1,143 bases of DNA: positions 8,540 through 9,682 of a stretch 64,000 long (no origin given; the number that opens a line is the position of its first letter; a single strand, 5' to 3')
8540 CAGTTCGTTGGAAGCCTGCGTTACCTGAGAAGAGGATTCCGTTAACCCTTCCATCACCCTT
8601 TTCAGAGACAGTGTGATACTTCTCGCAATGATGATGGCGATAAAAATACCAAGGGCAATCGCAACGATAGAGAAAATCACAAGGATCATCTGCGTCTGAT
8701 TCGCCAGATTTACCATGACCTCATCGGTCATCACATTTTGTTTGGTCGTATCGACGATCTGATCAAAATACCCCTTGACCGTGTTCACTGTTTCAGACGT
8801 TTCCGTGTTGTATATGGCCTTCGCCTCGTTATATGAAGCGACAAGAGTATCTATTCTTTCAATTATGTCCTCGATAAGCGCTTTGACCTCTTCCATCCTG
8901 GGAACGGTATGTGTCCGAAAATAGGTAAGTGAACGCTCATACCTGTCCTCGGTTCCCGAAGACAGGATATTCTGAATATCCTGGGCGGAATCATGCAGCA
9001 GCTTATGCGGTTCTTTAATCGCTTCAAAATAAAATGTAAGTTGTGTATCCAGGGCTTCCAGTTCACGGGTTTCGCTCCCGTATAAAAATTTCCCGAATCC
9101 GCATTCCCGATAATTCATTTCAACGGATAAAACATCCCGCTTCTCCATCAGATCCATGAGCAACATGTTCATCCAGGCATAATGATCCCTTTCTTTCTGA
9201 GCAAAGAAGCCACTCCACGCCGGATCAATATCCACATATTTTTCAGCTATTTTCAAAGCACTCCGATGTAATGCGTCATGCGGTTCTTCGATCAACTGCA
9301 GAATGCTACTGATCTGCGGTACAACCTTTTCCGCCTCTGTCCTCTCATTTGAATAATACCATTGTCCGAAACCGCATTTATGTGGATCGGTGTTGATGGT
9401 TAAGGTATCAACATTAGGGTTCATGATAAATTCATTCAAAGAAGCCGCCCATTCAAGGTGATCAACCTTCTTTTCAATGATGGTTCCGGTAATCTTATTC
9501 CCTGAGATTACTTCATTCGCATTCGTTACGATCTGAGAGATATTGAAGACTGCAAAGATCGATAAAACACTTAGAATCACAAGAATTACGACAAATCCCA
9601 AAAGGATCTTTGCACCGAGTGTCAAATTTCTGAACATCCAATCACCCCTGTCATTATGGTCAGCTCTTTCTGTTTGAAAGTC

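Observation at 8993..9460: MCP with two complete tandem CZB zinc-binding modules in its predicted periplasmic domain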

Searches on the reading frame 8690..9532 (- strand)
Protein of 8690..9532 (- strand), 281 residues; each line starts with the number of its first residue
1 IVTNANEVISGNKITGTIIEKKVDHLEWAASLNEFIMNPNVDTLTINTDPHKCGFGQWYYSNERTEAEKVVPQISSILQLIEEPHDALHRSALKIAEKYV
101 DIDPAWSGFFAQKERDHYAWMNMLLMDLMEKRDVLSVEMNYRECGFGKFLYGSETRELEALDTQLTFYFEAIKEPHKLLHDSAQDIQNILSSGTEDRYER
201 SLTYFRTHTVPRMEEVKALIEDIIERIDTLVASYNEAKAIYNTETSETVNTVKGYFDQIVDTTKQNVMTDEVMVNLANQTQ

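Call 7: find_homologous_proteins(query=window:8690-9532:-)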
Query seq(281 aa) (281 aa): 20 proteins with E <= 0.001 among 409 candidates.
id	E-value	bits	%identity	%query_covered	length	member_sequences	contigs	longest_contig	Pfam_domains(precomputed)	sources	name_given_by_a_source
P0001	1.2e-147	509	83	96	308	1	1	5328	PF13682.12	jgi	-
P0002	1.9e-74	269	42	68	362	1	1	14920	PF13682.12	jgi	jgi:methyl-accepting chemotaxis protein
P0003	7.5e-71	257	98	42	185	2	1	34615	PF13682.12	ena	-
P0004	4.3e-63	231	41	100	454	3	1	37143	PF00672.31,PF13682.12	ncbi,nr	ncbi:MAG: CZB domain-containing protein, partial [Desulfuromonadales bacterium]|nr:CZB domain-contai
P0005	3.1e-62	229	42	67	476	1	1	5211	PF13682.12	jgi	-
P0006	1.9e-61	226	40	67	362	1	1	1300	PF13682.12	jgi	jgi:methyl-accepting chemotaxis protein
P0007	3.0e-59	219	41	67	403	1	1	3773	PF13682.12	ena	-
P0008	5.3e-56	208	39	100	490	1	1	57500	PF00672.31,PF13682.12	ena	-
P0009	2.1e-49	187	37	94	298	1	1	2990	PF13682.12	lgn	-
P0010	1.9e-47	180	57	57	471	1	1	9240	PF00015.27,PF13682.12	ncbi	-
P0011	3.4e-45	173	39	67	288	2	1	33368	PF13682.12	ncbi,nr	ncbi:MAG: methyl-accepting chemotaxis protein, partial [Deltaproteobacteria bacterium]|nr:methyl-acc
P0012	5.5e-44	169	35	67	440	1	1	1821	PF13682.12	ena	-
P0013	1.6e-42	164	34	100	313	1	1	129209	PF13682.12,PF12729.14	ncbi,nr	ncbi:MAG: CZB domain-containing protein, partial [Gemmatimonadales bacterium]|nr:CZB domain-containi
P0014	3.9e-40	156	34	92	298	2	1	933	PF13682.12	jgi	-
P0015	2.3e-25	108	52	35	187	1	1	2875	PF13682.12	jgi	jgi:methyl-accepting chemotaxis protein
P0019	3.9e-16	77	40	29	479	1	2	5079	PF00015.27,PF04906.19,PF13682.12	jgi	jgi:methyl-accepting chemotaxis protein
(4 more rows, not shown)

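Call 21: search_protein_representatives(protein=window:8690-9532:-)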
Query: 281 residues. Proteins with E-value up to 0.001 (for the whole library): 1583; up to 1e-10: 884; up to 1e-30: 237. The best 150 are listed.
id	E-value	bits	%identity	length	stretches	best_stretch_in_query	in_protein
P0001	3.7e-148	508.6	83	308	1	1-270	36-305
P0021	1.8e-114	398.2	62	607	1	1-281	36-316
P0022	2.2e-75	270.0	35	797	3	1-189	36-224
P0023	6.5e-73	261.9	30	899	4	6-189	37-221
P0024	3.0e-67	243.4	33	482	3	1-186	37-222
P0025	1.4e-66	241.2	42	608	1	1-274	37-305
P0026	7.2e-65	235.6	35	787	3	21-245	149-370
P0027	1.2e-64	234.9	33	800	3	1-188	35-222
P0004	1.4e-63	231.4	42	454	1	1-280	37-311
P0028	1.6e-62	227.9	36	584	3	1-122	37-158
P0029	4.5e-59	216.6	26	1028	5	1-189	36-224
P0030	1.3e-58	215.0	34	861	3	15-255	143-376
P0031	5.2e-58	213.1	33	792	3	1-126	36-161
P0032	6.6e-58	212.8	38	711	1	1-280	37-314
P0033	2.3e-57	211.0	35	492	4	1-189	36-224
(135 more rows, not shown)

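Call 32: find_related_loci(query=A2, collection=genome_contigs, flank=6000)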
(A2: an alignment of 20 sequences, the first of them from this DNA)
Query A2 (281 aa) in genome_contigs; peptide patterns used: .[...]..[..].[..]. (x = any residue, [..] = any of these).
600 stretches matched a pattern (row limit reached: there are more); 500 encode a relative of the query (tblastn E <= 1e-3); the best 80 are kept; 80 distinct loci.
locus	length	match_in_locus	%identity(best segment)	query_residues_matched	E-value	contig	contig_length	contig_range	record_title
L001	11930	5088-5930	66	1-281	1e-132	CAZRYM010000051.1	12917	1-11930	MAG TPA_asm: uncultured Thermotogaceae bacterium isolate binchicken_co42_456 genome assembly, contig: NODE_7418_length_1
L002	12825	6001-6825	41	1-280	8e-76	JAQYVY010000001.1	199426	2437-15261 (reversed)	MAG: Desulfuromonadales bacterium isolate Pyr_d60_bin42 Pyr_d60_bin.42.orig_d60_contig-145_61, whole genome shotgun sequ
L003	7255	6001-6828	41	1-281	1e-72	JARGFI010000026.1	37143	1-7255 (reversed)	MAG: Desulfuromonadales bacterium isolate C14-02 NODE_26_length_37143_cov_8.793018, whole genome shotgun sequence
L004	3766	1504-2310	40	1-274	3e-72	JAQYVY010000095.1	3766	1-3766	MAG: Desulfuromonadales bacterium isolate Pyr_d60_bin42 Pyr_d60_bin.42.orig_d60_contig-145_16552, whole genome shotgun s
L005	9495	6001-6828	39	1-281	3e-69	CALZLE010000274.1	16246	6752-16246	MAG: uncultured Desulfuromonadales bacterium isolate FO_M_Desulfobacterota_23 genome assembly, contig: k127_97155, whole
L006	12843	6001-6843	40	1-281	3e-69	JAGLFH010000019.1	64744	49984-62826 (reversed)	MAG: Candidatus Auribacterota bacterium isolate RS_1_24 ROV157_1.bin.24.fa_19, whole genome shotgun sequence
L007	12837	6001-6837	40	1-281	7e-68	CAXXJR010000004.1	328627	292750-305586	MAG: Maridesulfovibrio sp. isolate 6beb94cf-9426-4573-8ce2-a4cb058dd04d genome assembly, contig: contig_4, whole genome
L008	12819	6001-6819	38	1-278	2e-67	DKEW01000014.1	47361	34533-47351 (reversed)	MAG TPA_asm: Pelobacter sp. UBA6812 UBA6812_contig_22404, whole genome shotgun sequence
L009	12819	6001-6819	38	1-278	1e-66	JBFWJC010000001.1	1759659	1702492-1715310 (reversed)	MAG: Pedobacter sp. isolate CA_2019_NHSR_12 NODE_1_length_1759659_cov_28.674892_NHSR, whole genome shotgun sequence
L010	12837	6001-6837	39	1-281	9e-66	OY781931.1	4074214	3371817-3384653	MAG: Maridesulfovibrio sp. isolate 42758462-51a7-43a4-8c96-062141770230 genome assembly, chromosome: 1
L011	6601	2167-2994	36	1-281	2e-65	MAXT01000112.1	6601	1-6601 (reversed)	MAG: Desulfuromonadales bacterium C00003107 5579_contig_19898, whole genome shotgun sequence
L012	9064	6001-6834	38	1-281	4e-65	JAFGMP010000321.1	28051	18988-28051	MAG: Candidatus Latescibacterota bacterium isolate Zod_Metabat.481 k87_6288844, whole genome shotgun sequence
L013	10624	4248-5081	38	1-281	9e-65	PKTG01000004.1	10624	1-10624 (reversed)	MAG: Candidatus Muiribacterium halophilum isolate BM706 sc_3675, whole genome shotgun sequence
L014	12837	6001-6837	39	1-281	3e-64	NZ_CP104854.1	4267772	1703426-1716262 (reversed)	Maridesulfovibrio sp. FT414 chromosome, complete genome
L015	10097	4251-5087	39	1-281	6e-64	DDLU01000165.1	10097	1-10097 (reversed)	MAG TPA_asm: Desulfovibrio sp. UBA2564 UBA2564_contig_20199, whole genome shotgun sequence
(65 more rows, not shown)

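Call 36: search_solved_structures(query=A2, max_evalue=1, show_alignments=3)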
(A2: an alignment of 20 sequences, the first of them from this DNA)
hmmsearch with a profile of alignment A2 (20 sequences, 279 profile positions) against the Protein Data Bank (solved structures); distinct sequences matched with E-value up to 1: 4.
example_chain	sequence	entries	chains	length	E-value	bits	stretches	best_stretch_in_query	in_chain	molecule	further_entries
9kup_A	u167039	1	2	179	0.029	17.1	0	164-232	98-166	Methyl-accepting chemotaxis sensory transducer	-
5xub_A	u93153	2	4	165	0.035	16.8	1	164-232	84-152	Methyl-accepting chemotaxis sensory transducer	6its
8gji_A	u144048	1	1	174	0.2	14.3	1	164-233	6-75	GCG binder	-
5xua_A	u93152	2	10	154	0.32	13.7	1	163-232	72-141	Methyl-accepting chemotaxis sensory transducer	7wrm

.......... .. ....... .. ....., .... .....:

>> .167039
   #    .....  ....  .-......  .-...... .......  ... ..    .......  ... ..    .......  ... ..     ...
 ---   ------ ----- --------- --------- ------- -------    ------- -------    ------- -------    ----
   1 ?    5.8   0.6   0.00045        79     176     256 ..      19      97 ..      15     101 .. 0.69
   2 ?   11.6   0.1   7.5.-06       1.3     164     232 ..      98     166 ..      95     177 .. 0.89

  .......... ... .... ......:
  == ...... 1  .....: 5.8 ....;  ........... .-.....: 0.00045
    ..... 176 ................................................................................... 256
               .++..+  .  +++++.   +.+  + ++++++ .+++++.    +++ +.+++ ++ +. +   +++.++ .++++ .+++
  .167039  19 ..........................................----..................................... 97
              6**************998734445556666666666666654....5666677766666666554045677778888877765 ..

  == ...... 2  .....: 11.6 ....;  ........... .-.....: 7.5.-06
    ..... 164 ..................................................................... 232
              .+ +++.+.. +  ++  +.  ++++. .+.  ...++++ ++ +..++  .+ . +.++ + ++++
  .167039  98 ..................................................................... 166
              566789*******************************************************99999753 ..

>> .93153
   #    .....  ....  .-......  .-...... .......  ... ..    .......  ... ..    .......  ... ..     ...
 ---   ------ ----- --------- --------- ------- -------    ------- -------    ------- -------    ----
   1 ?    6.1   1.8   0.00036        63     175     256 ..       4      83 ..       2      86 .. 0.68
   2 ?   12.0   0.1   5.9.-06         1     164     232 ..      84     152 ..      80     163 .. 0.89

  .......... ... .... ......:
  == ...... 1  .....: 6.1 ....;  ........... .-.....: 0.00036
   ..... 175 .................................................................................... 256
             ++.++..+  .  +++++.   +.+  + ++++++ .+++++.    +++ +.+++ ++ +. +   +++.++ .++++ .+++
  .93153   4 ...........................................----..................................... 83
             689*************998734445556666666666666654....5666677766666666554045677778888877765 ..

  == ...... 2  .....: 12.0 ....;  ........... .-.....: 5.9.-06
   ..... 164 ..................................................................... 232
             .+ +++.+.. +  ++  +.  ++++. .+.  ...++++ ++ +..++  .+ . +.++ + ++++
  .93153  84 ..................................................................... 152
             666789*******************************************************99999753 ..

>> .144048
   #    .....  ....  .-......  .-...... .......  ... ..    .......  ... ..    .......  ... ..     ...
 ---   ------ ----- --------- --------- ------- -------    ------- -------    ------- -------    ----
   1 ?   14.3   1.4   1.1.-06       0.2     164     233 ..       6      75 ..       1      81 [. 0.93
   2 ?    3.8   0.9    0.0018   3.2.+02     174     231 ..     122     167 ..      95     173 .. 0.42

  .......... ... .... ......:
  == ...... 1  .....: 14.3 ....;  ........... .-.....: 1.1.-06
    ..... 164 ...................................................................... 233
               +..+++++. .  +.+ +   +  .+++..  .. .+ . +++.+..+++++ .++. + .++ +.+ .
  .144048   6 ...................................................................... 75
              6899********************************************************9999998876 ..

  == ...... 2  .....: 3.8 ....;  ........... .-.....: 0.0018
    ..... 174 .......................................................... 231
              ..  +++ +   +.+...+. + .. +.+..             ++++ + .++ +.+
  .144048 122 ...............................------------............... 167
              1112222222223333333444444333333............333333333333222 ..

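Call 42: find_encoding_contigs(protein=P0003, flank=6000, max_places=3)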
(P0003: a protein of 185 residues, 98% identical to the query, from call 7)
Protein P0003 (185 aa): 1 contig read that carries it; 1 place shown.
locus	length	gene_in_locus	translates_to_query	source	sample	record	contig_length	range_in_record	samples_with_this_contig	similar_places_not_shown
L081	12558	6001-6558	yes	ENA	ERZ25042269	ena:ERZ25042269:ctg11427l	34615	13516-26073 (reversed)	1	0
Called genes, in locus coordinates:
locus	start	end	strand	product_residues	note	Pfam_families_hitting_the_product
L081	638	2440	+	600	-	PF01047:MarR, PF01978:TrmB (faint), PF09339:HTH_IclR (faint), PF12802:MarR_2, PF22381:Staph_reg_Sar_Rot (weak), PF01943:Polysacc_synt (faint), PF01554:MatE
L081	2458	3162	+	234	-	PF00075:RNase_H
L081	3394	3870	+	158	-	PF01584:CheW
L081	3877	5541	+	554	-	PF00015:MCPsignal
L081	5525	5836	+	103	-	-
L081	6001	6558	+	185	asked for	PF13682:CZB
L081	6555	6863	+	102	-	PF13682:CZB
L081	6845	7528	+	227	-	PF00015:MCPsignal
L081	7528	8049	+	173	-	PF00015:MCPsignal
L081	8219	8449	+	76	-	-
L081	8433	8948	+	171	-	-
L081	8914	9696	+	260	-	-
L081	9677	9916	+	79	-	-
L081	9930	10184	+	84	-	PF01740:STAS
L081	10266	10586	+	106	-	PF00072:Response_reg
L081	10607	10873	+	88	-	PF01627:Hpt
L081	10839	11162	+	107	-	-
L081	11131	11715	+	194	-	-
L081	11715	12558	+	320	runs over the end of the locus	PF02518:HATPase_c, PF01584:CheW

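Call 66: search_protein_families(library=pfam, proteins=[P0029, P0023, P0022, P0019], max_evalue=0.0001)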
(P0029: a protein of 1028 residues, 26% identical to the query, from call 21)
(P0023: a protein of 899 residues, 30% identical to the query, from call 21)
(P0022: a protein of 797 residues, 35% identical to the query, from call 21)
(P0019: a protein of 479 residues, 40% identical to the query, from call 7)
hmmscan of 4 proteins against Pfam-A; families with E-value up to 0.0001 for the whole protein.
P0029 (1028 aa): 2 families
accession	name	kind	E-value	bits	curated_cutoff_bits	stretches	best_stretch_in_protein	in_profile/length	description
PF13682.11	CZB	-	3.2e-55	184.8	29.4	5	60-130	1-63/64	Chemoreceptor zinc-binding domain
PF00015.26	MCPsignal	-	2.7e-47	161.3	34.6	1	782-938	2-172/172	Methyl-accepting chemotaxis protein (MCP) signalling domain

P0023 (899 aa): 2 families
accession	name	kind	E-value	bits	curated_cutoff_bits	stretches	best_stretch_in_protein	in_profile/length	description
PF00015.26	MCPsignal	-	2.7e-45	154.7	34.6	1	648-795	4-172/172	Methyl-accepting chemotaxis protein (MCP) signalling domain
PF13682.11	CZB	-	4.6e-45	152.3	29.4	4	56-126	1-63/64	Chemoreceptor zinc-binding domain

P0022 (797 aa): 2 families
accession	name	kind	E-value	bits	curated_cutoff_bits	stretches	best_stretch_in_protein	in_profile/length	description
PF00015.26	MCPsignal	-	1.5e-45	155.6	34.6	1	533-690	1-172/172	Methyl-accepting chemotaxis protein (MCP) signalling domain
PF13682.11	CZB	-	4.4e-35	120.3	29.4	3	60-130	1-63/64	Chemoreceptor zinc-binding domain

P0019 (479 aa): 3 families
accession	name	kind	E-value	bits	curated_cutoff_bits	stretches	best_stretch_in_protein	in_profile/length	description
PF00015.26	MCPsignal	-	6e-47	160.1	34.6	1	285-439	4-172/172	Methyl-accepting chemotaxis protein (MCP) signalling domain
PF13682.11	CZB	-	4.6e-13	49.8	29.4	1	60-129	1-62/64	Chemoreceptor zinc-binding domain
PF04906.18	Tweety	-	2.4e-05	23.7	31.8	1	183-306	72-196/431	Tweety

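Call 78: predict_structure(alignment_id=A4)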
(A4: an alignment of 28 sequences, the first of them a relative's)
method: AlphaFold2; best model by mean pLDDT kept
length: 797 residues; sequences in the alignment: 28
mean_pLDDT: 80.1   pTM: 0.48
mean pLDDT of the five models: 80.1, 78.7, 76.7, 76.2, 75.9
residues with pLDDT >= 90: 341; 70-90: 302; 50-70: 58; < 50: 96
segments of 3 or more residues with pLDDT < 50: 459-475, 723-793, 795-797
pLDDT, mean of each block of 10 residues (from residue 1): 52 71 75 73 84 89 91 85 92 93 90 94 95 90 96 95 96 95 95 92 97 97 96 94 93 93 93 93 94 95 96 95 96 95 96 97 97 97 96 94 94 91 79 73 70 58 39 51 65 72 73 77 80 84 86 86 86 87 86 79 84 86 86 85 86 83 81 77 75 73 68 61 41 31 35 34 31 32 39 47
secondary structure, 60 per line:
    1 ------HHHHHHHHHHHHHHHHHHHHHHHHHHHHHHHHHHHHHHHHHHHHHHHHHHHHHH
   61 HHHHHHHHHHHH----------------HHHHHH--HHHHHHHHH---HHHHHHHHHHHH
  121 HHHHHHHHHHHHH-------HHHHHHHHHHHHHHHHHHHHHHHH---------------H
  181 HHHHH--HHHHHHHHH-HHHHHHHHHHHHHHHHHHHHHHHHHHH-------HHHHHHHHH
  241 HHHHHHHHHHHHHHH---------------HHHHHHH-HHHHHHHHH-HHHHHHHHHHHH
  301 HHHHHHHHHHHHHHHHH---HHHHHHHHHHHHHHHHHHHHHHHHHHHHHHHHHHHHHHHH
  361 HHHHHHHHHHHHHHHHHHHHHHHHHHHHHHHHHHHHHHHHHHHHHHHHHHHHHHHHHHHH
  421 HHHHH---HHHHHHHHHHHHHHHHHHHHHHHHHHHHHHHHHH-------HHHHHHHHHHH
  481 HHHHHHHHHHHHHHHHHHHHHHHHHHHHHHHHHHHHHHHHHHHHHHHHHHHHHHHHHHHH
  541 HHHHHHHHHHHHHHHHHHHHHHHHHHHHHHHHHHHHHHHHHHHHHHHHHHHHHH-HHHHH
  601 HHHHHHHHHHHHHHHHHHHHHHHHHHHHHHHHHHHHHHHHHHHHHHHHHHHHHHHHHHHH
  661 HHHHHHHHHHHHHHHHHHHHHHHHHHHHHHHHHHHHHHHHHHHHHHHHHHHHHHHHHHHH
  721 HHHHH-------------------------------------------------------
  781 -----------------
elements in order (helices of 4 or more, strands of 3 or more residues): H7-72 H89-94 H97-105 H109-133 H141-164 H180-185 H188-196 H198-224 H232-255 H271-277 H279-287 H289-317 H321-425 H429-462 H470-594 H596-725

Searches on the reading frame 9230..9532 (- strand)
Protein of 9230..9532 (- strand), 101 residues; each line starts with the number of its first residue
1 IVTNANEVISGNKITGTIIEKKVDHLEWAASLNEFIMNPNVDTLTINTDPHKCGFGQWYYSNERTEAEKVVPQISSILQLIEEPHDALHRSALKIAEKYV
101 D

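Call 6: search_protein_families(library=pfam, proteins=[window:9230-9532:-], max_evalue=1)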
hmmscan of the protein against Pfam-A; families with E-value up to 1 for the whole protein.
seq(101 aa): 2 families
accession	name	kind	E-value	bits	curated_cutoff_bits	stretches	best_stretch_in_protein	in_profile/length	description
PF13682.11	CZB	-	4.7e-14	52.9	29.4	1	25-95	1-63/64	Chemoreceptor zinc-binding domain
PF06938.16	DUF1285_N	-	0.19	12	29.3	1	56-82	22-48/67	Domain of unknown function (DUF1285), N-terminal domain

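Call 61: search_solved_structures(query=A3, max_evalue=10, show_alignments=4)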
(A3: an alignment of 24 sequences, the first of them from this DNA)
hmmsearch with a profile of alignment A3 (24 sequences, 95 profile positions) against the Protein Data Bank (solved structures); distinct sequences matched with E-value up to 10: 1.
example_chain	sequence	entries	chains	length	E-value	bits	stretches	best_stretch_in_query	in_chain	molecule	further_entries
9e78_0c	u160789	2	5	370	0.82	13.2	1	15-91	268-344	CFAP106B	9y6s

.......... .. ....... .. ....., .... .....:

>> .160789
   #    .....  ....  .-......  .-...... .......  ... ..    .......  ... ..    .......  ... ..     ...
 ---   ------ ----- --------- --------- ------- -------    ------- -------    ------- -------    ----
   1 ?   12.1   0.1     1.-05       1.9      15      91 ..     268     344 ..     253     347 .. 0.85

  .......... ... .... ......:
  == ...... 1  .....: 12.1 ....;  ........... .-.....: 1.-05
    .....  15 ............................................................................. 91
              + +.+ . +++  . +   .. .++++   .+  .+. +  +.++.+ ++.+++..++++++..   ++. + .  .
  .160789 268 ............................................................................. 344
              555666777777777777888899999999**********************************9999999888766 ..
